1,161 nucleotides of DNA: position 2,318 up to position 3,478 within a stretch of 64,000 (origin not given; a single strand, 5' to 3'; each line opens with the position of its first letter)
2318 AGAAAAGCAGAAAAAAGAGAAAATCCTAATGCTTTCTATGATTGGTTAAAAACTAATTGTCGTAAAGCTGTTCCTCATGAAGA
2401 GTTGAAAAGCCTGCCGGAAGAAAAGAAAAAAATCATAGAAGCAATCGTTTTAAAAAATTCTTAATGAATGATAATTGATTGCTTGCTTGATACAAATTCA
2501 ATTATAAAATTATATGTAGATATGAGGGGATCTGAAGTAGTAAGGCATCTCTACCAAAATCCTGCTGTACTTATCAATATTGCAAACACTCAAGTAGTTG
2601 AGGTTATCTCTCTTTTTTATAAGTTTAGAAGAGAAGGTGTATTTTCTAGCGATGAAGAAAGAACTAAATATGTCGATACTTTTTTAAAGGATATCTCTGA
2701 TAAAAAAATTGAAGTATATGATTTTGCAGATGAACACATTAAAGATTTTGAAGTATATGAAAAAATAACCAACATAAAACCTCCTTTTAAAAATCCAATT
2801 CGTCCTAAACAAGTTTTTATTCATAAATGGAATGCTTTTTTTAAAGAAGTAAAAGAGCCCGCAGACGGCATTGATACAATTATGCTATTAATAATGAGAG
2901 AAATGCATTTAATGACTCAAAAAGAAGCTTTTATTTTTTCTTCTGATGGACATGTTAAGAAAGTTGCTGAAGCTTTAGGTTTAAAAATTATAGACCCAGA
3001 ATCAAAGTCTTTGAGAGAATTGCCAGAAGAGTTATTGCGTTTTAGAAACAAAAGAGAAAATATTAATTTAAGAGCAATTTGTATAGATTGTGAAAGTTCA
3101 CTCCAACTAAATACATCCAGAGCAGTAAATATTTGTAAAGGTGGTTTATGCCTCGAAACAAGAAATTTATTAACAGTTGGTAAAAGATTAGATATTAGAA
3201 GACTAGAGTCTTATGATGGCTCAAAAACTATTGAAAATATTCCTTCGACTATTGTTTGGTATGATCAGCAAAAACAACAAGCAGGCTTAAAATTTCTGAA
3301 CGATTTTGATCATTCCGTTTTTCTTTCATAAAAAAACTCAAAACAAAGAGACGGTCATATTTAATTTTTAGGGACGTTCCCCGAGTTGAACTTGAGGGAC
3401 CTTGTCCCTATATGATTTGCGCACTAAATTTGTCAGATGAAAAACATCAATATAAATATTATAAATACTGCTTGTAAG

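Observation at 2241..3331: Two-gene module: a 57-aa ORF plus a PIN-PilZ fusion protein embedded next to the type I R-M genes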

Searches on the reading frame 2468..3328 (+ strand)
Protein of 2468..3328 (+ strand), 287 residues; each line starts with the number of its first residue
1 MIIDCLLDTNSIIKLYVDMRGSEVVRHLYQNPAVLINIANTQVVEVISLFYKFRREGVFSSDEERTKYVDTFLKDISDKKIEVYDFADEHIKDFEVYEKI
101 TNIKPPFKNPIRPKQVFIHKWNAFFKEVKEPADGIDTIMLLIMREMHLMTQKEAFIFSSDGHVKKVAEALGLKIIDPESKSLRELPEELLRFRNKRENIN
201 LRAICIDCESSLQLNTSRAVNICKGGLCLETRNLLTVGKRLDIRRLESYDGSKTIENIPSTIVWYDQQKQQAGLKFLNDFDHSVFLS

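Call 3: search_protein_families(library=pfam, proteins=[window:2468-3328:+], max_evalue=1)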
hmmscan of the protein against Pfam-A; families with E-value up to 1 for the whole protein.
window:2468-3328:+ (287 aa): 1 family
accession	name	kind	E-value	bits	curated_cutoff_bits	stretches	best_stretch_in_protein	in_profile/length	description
PF16782.11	SIL1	-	0.04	13.6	35.5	1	2-119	122-238/292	Nucleotide exchange factor SIL1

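Call 4: search_protein_families(library=padloc, proteins=[window:2468-3328:+], max_evalue=1)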
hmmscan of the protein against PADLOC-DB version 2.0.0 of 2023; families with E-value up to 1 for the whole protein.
window:2468-3328:+ (287 aa): 0 families

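Call 5: search_protein_families(library=ncbifam, proteins=[window:2468-3328:+], max_evalue=1)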
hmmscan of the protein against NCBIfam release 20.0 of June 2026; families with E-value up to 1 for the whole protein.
window:2468-3328:+ (287 aa): 2 families
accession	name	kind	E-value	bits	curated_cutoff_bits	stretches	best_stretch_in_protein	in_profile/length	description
TIGR02266.1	gmx_TIGR02266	paralog_domain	7.4e-05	22.8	68.7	1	206-279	8-83/96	TIGR02266 family protein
TIGR01033.1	TIGR01033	subfamily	0.0026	17.5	208.75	1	39-104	120-184/238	YebC/PmpR family DNA-binding transcriptional regulator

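Call 6: find_homologous_proteins(query=window:2468-3328:+, max_evalue=0.001)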
Query window:2468-3328:+ (287 aa): 10 proteins with E <= 0.001 among 696 candidates.
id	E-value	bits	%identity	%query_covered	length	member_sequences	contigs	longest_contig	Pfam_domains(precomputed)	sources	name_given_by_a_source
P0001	5.9e-183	624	99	98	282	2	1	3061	-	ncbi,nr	ncbi:MAG: hypothetical protein PHI86_07370 [Candidatus Omnitrophica bacterium]|nr:hypothetical prote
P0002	9.9e-127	440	65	100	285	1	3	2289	-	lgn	-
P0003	9.8e-112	391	60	100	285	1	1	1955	-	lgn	-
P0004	9.5e-107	374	60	96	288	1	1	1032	-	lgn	-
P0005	1.6e-79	285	50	100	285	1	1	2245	PF07238.20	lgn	-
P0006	4.3e-76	274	49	100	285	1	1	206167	PF07238.20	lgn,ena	-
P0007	1.2e-75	272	50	100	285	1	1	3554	PF07238.20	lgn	-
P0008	1.0e-74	269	49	99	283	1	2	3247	PF07238.20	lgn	-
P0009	3.4e-45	172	37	96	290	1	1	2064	-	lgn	-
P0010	1.9e-44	170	37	95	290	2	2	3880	-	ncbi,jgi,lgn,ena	-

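Call 7: search_solved_structures(query=window:2468-3328:+, max_evalue=10, show_alignments=2)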
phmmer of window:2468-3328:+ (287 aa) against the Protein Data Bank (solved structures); distinct sequences matched with E-value up to 10: 2.
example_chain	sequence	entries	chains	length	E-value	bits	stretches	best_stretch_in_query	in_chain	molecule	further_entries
6goc_A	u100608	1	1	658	0.1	15.1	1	81-175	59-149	DUF3826 domain-containing protein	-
3vtx_A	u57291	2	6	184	0.47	12.9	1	69-108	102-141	MamA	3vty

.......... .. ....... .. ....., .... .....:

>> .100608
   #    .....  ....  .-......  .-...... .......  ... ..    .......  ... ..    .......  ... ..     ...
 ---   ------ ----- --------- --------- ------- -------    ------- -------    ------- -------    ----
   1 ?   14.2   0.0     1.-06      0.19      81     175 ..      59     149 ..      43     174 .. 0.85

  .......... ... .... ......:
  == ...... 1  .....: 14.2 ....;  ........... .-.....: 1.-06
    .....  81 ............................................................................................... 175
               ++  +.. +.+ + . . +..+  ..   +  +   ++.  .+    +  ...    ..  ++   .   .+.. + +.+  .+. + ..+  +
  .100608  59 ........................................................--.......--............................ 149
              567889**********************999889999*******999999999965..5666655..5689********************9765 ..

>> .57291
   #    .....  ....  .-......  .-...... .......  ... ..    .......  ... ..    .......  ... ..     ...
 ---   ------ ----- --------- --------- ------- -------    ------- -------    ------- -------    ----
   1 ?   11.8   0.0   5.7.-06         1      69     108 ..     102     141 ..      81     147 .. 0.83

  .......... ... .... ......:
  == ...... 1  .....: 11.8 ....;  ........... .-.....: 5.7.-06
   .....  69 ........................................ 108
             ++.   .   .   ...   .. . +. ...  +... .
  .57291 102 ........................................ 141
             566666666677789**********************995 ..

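Call 11: search_solved_structures(query=A1, max_evalue=10, show_alignments=3)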
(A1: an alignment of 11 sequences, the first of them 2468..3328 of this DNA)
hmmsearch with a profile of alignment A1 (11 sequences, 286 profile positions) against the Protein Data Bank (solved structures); distinct sequences matched with E-value up to 10: 13.
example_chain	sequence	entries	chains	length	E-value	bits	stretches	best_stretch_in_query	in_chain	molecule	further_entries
3tu4_K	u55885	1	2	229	0.047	16.2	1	49-103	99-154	Regulatory protein SIR3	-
4kud_K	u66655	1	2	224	0.082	15.4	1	49-101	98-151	Regulatory protein SIR3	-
2fvu_A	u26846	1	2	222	0.083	15.4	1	49-101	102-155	Regulatory protein SIR3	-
4kui_A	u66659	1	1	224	0.086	15.4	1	49-101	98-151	Regulatory protein SIR3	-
4kul_A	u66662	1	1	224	0.09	15.3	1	49-101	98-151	Regulatory protein SIR3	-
2fl7_A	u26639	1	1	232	0.09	15.3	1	49-101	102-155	Regulatory protein SIR3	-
4ld9_K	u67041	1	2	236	0.093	15.3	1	49-101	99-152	Regulatory protein SIR3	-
2lm4_A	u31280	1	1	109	0.16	14.5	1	49-123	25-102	Succinate dehydrogenase assembly factor 2, mitochondrial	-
4jjn_K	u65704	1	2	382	0.21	14.1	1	49-101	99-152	Regulatory protein SIR3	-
1i3q_L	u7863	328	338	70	0.25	13.9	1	183-228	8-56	DNA-DIRECTED RNA POLYMERASE II 7.7KD POLYPEPTIDE | DNA-directed RNA polymerase II, chain RPB12 | DNA-directed RNA polymerases I, II, and III 7.7 kDa polypeptide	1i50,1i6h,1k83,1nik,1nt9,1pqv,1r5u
8bws_L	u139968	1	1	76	0.31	13.6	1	183-228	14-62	DNA-directed RNA polymerases I, II, and III subunit RPABC4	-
8dyd_B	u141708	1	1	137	0.59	12.6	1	49-109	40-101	Succinate dehydrogenase assembly factor 2, mitochondrial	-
6vax_B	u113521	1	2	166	0.94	12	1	49-109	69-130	Succinate dehydrogenase assembly factor 2, mitochondrial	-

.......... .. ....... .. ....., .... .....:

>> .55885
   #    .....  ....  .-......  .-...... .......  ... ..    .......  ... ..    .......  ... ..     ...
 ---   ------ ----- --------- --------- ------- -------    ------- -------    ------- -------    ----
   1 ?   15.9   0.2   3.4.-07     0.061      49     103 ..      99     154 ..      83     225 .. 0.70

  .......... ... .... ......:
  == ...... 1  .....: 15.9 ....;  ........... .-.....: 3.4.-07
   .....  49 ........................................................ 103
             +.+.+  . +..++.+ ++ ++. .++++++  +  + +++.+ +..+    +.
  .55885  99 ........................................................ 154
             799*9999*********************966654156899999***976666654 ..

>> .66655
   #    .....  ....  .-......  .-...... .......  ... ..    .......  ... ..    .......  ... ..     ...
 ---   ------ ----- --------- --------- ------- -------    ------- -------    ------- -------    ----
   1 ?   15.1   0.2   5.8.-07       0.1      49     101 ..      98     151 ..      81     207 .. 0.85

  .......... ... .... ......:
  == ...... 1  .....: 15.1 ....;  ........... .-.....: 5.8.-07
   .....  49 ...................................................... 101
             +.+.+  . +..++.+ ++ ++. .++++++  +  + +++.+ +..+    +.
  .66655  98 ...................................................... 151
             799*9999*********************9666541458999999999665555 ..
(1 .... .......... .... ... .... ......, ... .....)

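Call 12: search_protein_families(library=pfam, alignment_id=A1, max_evalue=1)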
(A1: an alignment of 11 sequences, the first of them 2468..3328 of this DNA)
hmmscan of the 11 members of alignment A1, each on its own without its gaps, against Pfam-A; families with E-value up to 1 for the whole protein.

A. member 1, window:2468-3328:+ (287 aa): 1 family
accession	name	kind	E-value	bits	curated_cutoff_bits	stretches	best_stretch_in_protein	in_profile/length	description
PF16782.11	SIL1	-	0.04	13.6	35.5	1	2-119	122-238/292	Nucleotide exchange factor SIL1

B. families by the number of members that match (of 11 scanned): 6 families
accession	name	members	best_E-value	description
PF07238.19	PilZ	5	5.6e-11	PilZ domain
PF18376.6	MDD_C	1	0.016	Mevalonate 5-diphosphate decarboxylase C-terminal domain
PF10955.13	Fin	1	0.039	Anti-sigma-F factor Fin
PF16782.11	SIL1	1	0.04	Nucleotide exchange factor SIL1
PF09378.16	HAS-barrel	1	0.16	HAS barrel domain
PF07463.16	NUMOD4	1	0.27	NUMOD4 motif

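Call 17: find_encoding_contigs(protein=P0006, flank=10000, max_places=3)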
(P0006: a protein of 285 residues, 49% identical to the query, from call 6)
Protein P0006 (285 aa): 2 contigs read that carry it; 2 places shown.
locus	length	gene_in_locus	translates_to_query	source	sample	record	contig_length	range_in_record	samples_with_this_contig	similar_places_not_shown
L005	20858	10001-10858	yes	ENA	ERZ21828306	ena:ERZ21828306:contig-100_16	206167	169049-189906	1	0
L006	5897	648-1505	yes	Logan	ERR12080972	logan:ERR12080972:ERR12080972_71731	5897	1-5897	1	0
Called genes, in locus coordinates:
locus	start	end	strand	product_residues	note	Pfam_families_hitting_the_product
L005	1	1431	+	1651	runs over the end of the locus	PF02463:SMC_N, PF13304:AAA_21 (faint), PF13476:AAA_23 (weak), PF14890:Intein_splicing, PF14528:LAGLIDADG_3, PF02463:SMC_N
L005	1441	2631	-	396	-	PF11849:DUF3369 (faint), PF01590:GAF, PF13185:GAF_2 (weak), PF13492:GAF_3 (weak), PF00990:GGDEF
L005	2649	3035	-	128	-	PF12092:DUF3568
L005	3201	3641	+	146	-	PF02082:Rrf2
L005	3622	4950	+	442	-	PF03063:Prismane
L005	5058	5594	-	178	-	PF00072:Response_reg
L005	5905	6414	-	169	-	PF05552:MS_channel_1st_1, PF21088:MS_channel_1st (weak), PF00924:MS_channel_2nd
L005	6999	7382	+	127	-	PF02675:AdoMet_dc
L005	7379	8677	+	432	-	PF11805:DUF3326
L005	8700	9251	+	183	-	-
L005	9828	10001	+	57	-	-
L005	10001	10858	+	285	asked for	PF07238:PilZ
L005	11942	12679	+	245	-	PF03444:WHD_HrcA (weak), PF01628:HrcA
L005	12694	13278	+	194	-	PF01025:GrpE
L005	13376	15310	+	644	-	PF00012:HSP70, PF02782:FGGY_C (faint), PF06723:MreB_Mbl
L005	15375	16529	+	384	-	PF00226:DnaJ, PF01556:DnaJ_C, PF00684:DnaJ_CXXCXGXG, PF27439:DnaJ_C_2 (weak)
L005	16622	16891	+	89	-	PF09723:Zn_ribbon_8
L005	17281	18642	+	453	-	PF06245:DUF1015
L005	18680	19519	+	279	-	PF17848:Zn_ribbon_ACC, PF01039:Carboxyl_trans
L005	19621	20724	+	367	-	PF02463:SMC_N (weak), PF00005:ABC_tran, PF17912:OB_MalK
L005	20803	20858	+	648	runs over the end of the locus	PF00672:HAMP, PF00989:PAS (weak), PF08448:PAS_4, PF13426:PAS_9, PF00512:HisKA, PF02518:HATPase_c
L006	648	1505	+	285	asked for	PF07238:PilZ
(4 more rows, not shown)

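Call 19: search_protein_representatives(alignment_id=A1)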
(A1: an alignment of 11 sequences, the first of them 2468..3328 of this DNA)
Query: 11 sequences, 286 profile positions. Proteins with E-value up to 0.001 (for the whole library): 207; up to 1e-10: 45; up to 1e-30: 21. The best 150 are listed.
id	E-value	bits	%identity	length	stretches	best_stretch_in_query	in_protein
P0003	2.4e-139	479.9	-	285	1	1-282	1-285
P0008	1.9e-121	421.2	-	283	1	1-282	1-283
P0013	1.0e-104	366.3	-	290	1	2-285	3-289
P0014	3.3e-97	341.7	-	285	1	1-284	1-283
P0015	8.6e-90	317.3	-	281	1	1-278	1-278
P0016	1.4e-85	303.5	-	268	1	1-282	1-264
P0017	6.3e-83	294.8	-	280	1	1-276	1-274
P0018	8.3e-81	287.8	-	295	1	1-284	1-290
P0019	5.9e-80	285.0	-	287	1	3-280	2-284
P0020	2.2e-73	263.5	-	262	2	124-276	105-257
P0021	1.4e-61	224.7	-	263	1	1-276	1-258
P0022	1.5e-61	224.6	-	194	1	94-281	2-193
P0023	2.1e-59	217.6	-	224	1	2-230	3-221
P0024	5.2e-59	216.3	-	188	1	1-178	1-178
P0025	5.4e-59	216.3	-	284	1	3-276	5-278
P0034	1.8e-27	112.8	-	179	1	4-178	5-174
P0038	1.4e-22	96.8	-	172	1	3-184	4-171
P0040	2.1e-19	86.3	-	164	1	3-179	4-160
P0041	2.0e-17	79.9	-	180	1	5-177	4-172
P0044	4.2e-16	75.5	-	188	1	3-178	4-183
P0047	3.6e-15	72.5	-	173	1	5-180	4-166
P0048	9.7e-15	71.0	-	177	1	4-181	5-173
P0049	3.4e-14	69.2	-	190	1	4-194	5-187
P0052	2.9e-11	59.7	-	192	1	3-184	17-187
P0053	4.4e-11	59.0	-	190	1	4-190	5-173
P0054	6.1e-11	58.6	-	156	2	3-92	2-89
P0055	8.8e-11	58.1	-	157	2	6-96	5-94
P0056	6.2e-10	55.3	-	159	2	6-93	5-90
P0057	7.1e-10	55.1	-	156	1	6-112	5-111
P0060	1.4e-08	50.9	-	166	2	1-71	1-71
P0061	2.6e-08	50.0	-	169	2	1-84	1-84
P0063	5.2e-08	48.9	-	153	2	6-98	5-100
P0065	8.7e-08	48.2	-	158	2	6-94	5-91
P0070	2.9e-07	46.5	-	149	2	6-95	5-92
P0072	4.3e-07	46.0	-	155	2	6-91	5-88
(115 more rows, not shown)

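Call 20: search_protein_families(library=pfam, proteins=[P0034, P0038, P0040, P0041, P0044, P0047, P0048, P0049, P0052, P0053], max_evalue=0.1)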
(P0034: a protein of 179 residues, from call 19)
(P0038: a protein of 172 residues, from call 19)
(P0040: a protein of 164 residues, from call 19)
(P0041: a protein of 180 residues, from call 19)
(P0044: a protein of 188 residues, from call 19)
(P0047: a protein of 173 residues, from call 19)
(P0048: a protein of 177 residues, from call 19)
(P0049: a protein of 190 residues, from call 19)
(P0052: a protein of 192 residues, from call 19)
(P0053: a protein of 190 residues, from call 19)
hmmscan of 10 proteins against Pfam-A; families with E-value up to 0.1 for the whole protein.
P0034 (179 aa): 3 families
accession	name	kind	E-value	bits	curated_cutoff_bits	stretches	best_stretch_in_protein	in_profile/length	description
PF13638.12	PIN_4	-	0.0051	17.5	21.9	1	89-170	46-130/132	PIN domain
PF01850.27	PIN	-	0.0088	17.1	23.6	0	7-162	2-119/120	PIN domain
PF08745.17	PIN_5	-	0.056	13.3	27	0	134-176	161-198/205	PINc domain ribonuclease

P0038 (172 aa): 1 family
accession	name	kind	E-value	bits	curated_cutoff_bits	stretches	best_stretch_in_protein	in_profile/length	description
PF01850.27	PIN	-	5.3e-07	30.7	23.6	1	7-155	2-119/120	PIN domain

P0040 (164 aa): 3 families
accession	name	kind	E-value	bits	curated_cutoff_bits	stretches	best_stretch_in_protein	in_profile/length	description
PF01850.27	PIN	-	6.4e-05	24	23.6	1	7-147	2-119/120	PIN domain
PF13638.12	PIN_4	-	0.047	14.4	21.9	1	93-155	74-130/132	PIN domain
PF23185.1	CFAP43_N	-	0.089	12.4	27.1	0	24-73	90-138/300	CFAP43 N-terminal domain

P0041 (180 aa): 2 families
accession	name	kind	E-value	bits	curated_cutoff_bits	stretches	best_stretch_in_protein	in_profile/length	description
PF01850.27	PIN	-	5.6e-05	24.2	23.6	1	5-161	2-119/120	PIN domain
PF13638.12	PIN_4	-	0.0021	18.8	21.9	1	115-168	72-129/132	PIN domain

P0044 (188 aa): 3 families
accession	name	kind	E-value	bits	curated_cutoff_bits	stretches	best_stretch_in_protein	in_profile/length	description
PF13638.12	PIN_4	-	0.0016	19.2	21.9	1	135-179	85-130/132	PIN domain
PF23451.1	Zn_ribbon_PaaD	-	0.013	15.6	27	0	19-35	29-45/53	PaaD zinc beta ribbon domain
PF01850.27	PIN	-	0.018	16.1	23.6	0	120-170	72-118/120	PIN domain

P0047 (173 aa): 0 families

P0048 (177 aa): 4 families
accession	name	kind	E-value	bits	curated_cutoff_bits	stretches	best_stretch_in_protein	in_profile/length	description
PF01850.27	PIN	-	0.028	15.4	23.6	0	7-160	2-119/120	PIN domain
PF11775.14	CobT_C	-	0.044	13.9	21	1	67-154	121-205/220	Cobalamin biosynthesis protein CobT VWA domain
PF08745.17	PIN_5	-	0.045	13.6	27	0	136-173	165-197/205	PINc domain ribonuclease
PF12923.12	RRP7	-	0.053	14.1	23.3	0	51-80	81-106/120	Ribosomal RNA-processing protein 7 (RRP7) C-terminal domain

P0049 (190 aa): 1 family
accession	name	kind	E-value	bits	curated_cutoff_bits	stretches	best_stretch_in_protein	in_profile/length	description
PF08745.17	PIN_5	-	0.056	13.3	27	0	147-175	170-198/205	PINc domain ribonuclease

P0052 (192 aa): 4 families
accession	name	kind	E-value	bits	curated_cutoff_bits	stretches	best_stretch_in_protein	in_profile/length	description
PF16289.11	PIN_12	-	0.00029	21.7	32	0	75-166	88-172/172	PIN domain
PF01850.27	PIN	-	0.0095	17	23.6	1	20-169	2-117/120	PIN domain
PF06087.18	Tyr-DNA_phospho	-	0.011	15.1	22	1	129-182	77-131/445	Tyrosyl-DNA phosphodiesterase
PF08293.16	MRP-S33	-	0.062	13.9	25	0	2-44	15-57/87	Mitochondrial ribosomal subunit S27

P0053 (190 aa): 3 families
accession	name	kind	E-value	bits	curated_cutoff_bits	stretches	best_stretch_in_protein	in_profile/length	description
PF13638.12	PIN_4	-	0.0021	18.8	21.9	1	35-156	20-129/132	PIN domain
PF16289.11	PIN_12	-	0.0033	18.3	32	1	8-73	3-69/172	PIN domain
PF08745.17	PIN_5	-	0.017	15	27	0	136-169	171-203/205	PINc domain ribonuclease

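Call 21: search_protein_families(library=pfam, proteins=[P0054, P0055, P0056, P0057, P0060, P0061, P0063, P0065, P0070, P0072], max_evalue=0.1)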
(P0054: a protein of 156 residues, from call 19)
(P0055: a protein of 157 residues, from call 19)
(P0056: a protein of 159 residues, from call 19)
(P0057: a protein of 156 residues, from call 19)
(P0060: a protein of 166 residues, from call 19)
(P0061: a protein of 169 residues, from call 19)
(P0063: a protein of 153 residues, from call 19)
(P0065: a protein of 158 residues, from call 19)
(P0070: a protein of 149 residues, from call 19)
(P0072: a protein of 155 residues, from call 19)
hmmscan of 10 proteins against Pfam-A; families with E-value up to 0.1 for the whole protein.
P0054 (156 aa): 4 families
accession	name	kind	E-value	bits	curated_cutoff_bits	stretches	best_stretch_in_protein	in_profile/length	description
PF01850.27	PIN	-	1.9e-08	35.4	23.6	1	4-144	1-119/120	PIN domain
PF13638.12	PIN_4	-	0.00026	21.7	21.9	1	64-151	53-129/132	PIN domain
PF06242.16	TrcR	-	0.014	15.9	22.2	1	77-121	37-81/139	Transcriptional cell cycle regulator TrcR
PF07295.17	DUF1451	-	0.098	13.3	26.1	0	54-87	27-60/146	Zinc-ribbon containing domain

P0055 (157 aa): 2 families
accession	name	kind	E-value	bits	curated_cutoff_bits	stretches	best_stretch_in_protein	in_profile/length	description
PF01850.27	PIN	-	0.0023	19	23.6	1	4-142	1-118/120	PIN domain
PF13638.12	PIN_4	-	0.055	14.2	21.9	1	112-151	87-130/132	PIN domain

P0056 (159 aa): 2 families
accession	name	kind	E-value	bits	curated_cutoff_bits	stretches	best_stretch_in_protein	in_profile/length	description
PF01850.27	PIN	-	3.9e-07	31.1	23.6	1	4-142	1-118/120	PIN domain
PF04666.19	MGAT4_cons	-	0.031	13.7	51.5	1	62-122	88-148/280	MGAT4 conserved region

P0057 (156 aa): 2 families
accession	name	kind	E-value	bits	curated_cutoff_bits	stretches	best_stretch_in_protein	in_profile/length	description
PF01850.27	PIN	-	9.2e-05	23.5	23.6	1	5-143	2-119/120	PIN domain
PF13638.12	PIN_4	-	0.0026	18.5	21.9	1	35-150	22-129/132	PIN domain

P0060 (166 aa): 1 family
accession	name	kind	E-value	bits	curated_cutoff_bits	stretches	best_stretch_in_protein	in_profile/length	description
PF01850.27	PIN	-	0.018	16.1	23.6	1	6-128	2-113/120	PIN domain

P0061 (169 aa): 2 families
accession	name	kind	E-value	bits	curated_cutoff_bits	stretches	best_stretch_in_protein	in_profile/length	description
PF01850.27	PIN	-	1.3e-06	29.4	23.6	1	6-143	2-119/120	PIN domain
PF13638.12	PIN_4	-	0.00012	22.8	21.9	1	62-151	47-130/132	PIN domain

P0063 (153 aa): 2 families
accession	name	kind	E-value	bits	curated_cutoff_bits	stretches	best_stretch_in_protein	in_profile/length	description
PF01850.27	PIN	-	3.7e-07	31.2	23.6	1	4-118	1-101/120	PIN domain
PF21618.2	OST_P1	-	0.069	14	27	0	67-121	27-81/93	Oligosaccharyl transferase, Peripheral 1 domain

P0065 (158 aa): 1 family
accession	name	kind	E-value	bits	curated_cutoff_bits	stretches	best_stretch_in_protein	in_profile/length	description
PF01850.27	PIN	-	5.1e-14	53.3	23.6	1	4-140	1-119/120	PIN domain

P0070 (149 aa): 3 families
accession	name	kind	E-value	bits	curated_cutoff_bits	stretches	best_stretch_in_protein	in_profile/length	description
PF01850.27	PIN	-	3.2e-07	31.4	23.6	1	4-138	1-118/120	PIN domain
PF16289.11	PIN_12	-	0.0014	19.5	32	1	5-102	2-110/172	PIN domain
PF12174.13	RST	-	0.046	14.1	22.7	0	42-63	24-45/67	RCD1-SRO-TAF4 (RST) plant domain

P0072 (155 aa): 1 family
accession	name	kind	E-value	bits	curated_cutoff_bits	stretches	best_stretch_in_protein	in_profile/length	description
PF01850.27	PIN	-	3.1e-08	34.7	23.6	1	5-121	2-105/120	PIN domain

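Call 22: predict_structure(alignment_id=A1)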
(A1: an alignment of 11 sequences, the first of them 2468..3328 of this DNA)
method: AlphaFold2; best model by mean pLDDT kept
length: 287 residues; sequences in the alignment: 11
mean_pLDDT: 76.6   pTM: 0.53
mean pLDDT of the five models: 76.6, 73.3, 72.9, 71.3, 71.3
residues with pLDDT >= 90: 33; 70-90: 174; 50-70: 51; < 50: 29
segments of 3 or more residues with pLDDT < 50: 87-98, 105-112, 124-132
pLDDT, mean of each block of 10 residues (from residue 1): 83 85 88 83 83 81 91 91 64 48 48 55 50 59 63 79 72 85 82 70 83 76 86 86 88 89 89 87 77
secondary structure, 60 per line:
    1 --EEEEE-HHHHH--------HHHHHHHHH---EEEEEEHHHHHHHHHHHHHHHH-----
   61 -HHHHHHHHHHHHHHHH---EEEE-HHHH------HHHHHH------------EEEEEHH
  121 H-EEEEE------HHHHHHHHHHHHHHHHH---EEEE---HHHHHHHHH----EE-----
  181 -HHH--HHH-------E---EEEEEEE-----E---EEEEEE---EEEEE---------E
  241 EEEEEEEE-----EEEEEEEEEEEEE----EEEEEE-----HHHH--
elements in order: E3-7 H9-13 H22-30 E34-39 H40-55 H62-77 E81-84 H86-89 H96-101 E114-118 E123-127 H134-150 E154-157 H161-169 E201-207 E217-222 E226-230 E240-248 E254-266 E271-276 H282-285
